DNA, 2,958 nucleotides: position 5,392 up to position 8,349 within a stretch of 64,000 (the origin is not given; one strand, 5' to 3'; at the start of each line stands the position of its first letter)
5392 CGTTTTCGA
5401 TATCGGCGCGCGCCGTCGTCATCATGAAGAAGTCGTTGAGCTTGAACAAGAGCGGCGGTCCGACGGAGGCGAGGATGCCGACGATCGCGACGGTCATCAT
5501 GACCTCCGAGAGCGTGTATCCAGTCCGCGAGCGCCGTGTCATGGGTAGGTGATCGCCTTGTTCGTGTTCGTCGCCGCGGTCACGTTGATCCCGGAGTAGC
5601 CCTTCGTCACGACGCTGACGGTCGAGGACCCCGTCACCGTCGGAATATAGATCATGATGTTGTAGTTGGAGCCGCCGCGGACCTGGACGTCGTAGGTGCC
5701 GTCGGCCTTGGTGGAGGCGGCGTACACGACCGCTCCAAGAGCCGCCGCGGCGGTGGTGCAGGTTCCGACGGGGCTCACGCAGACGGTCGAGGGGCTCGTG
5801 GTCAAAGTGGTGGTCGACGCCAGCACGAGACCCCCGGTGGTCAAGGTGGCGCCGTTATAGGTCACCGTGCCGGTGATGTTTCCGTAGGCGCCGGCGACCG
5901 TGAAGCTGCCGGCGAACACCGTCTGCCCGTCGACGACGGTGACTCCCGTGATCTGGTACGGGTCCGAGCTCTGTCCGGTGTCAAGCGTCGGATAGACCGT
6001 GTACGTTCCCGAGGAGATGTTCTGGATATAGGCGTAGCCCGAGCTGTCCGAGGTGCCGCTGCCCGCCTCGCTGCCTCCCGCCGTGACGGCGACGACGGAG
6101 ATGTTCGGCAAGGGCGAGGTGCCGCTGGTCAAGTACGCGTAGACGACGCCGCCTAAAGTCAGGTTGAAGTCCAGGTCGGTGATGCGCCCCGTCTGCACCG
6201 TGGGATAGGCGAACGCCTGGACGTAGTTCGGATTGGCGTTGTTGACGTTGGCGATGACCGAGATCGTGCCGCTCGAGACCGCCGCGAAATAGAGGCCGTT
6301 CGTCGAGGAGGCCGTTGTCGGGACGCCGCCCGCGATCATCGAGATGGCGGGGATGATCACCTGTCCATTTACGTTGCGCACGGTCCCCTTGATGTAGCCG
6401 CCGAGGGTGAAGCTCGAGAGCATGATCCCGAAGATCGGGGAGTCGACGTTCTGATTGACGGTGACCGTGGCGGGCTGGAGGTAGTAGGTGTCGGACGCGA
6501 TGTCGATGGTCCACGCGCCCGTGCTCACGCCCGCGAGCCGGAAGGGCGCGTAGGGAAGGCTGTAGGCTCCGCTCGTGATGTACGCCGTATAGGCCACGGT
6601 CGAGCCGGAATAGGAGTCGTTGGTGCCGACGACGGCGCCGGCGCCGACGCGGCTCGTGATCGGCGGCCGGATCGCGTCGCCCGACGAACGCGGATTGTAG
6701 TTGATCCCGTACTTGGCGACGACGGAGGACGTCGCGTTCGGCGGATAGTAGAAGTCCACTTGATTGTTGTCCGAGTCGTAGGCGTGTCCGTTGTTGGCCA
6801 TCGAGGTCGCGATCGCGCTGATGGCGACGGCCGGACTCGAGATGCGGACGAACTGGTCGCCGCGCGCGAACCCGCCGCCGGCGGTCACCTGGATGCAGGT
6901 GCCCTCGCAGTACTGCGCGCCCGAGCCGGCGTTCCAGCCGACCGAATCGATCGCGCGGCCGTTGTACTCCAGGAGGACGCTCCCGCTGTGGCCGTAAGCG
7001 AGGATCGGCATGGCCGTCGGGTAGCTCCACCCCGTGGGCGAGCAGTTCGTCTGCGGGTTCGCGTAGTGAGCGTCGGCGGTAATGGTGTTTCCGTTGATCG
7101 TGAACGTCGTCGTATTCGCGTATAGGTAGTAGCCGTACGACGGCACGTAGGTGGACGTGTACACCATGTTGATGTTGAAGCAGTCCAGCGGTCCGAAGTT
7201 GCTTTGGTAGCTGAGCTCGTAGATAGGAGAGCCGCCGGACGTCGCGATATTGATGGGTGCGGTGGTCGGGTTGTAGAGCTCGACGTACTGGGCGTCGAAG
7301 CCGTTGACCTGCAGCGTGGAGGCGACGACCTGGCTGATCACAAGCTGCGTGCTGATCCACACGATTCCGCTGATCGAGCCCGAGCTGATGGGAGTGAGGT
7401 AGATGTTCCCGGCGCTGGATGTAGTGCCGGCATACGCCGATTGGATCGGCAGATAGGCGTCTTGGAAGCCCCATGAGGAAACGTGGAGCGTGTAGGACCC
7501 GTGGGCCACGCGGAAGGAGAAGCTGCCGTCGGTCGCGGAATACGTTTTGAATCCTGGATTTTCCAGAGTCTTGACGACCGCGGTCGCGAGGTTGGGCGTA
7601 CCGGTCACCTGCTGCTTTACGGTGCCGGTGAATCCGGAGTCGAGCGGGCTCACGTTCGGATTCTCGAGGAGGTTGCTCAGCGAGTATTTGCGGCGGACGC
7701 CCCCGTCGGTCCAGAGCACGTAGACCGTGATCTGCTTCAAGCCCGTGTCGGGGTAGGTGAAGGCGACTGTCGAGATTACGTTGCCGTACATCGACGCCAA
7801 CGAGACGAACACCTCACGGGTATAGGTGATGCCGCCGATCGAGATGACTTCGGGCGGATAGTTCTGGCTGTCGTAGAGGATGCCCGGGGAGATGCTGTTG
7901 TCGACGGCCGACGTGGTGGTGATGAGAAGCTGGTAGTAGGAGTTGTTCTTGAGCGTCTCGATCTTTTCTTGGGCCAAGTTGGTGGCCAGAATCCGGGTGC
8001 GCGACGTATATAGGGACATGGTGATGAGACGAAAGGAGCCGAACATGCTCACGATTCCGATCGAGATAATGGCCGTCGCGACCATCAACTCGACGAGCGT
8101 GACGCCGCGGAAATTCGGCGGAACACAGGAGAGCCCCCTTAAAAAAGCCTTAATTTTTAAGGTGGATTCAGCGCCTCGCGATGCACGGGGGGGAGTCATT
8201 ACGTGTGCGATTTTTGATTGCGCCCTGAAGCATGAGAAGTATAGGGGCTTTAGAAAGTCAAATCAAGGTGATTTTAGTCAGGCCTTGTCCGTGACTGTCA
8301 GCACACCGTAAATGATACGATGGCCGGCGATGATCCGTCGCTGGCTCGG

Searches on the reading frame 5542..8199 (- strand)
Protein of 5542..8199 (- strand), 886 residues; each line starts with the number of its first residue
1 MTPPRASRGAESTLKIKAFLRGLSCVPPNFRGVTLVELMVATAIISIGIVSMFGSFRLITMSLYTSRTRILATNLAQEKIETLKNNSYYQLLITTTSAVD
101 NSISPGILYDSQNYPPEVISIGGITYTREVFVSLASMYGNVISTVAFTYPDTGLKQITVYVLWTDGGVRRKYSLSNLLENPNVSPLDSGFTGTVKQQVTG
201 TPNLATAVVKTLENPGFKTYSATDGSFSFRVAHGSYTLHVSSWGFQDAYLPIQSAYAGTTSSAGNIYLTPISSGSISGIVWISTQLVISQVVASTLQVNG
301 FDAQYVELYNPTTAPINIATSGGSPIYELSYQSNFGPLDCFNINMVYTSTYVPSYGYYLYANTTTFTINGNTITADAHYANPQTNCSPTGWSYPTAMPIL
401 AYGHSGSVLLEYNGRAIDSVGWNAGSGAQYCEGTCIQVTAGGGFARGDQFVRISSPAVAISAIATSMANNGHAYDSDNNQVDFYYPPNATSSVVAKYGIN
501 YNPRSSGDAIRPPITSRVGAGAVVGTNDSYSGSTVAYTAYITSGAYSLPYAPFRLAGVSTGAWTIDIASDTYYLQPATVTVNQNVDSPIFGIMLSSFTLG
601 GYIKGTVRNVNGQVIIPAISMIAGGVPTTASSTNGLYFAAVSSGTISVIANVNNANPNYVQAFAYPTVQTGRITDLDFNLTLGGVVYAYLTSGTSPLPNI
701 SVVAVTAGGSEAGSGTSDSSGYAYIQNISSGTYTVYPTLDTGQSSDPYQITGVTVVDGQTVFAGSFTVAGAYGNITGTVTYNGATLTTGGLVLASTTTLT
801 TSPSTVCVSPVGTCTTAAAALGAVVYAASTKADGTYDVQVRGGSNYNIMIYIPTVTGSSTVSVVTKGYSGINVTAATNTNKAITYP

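Call 26: search_protein_families(library=pfam, proteins=[window:5542-8199:-], max_evalue=0.001)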
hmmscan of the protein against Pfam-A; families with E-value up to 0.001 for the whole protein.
window:5542-8199:- (886 aa): 5 families
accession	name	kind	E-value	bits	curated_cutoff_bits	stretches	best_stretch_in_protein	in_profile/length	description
PF13620.12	CarboxypepD_reg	-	1.1e-06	29.3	32.3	1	191-266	3-79/82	Carboxypeptidase regulatory-like domain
PF07963.17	N_methyl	-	5.9e-06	26.1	21.2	1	29-52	3-26/27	Prokaryotic N-terminal methylation motif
PF00932.25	LTD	-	5.4e-05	24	34.3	1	284-423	6-108/109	Lamin Tail Domain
PF09430.16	EMC7_beta-sandw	-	5.4e-05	23.8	26.6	0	206-245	11-50/122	ER membrane protein complex subunit 7, beta-sandwich domain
PF13715.12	CarbopepD_reg_2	-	9.5e-05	22.8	32.2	1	191-254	2-64/88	CarboxypepD_reg-like domain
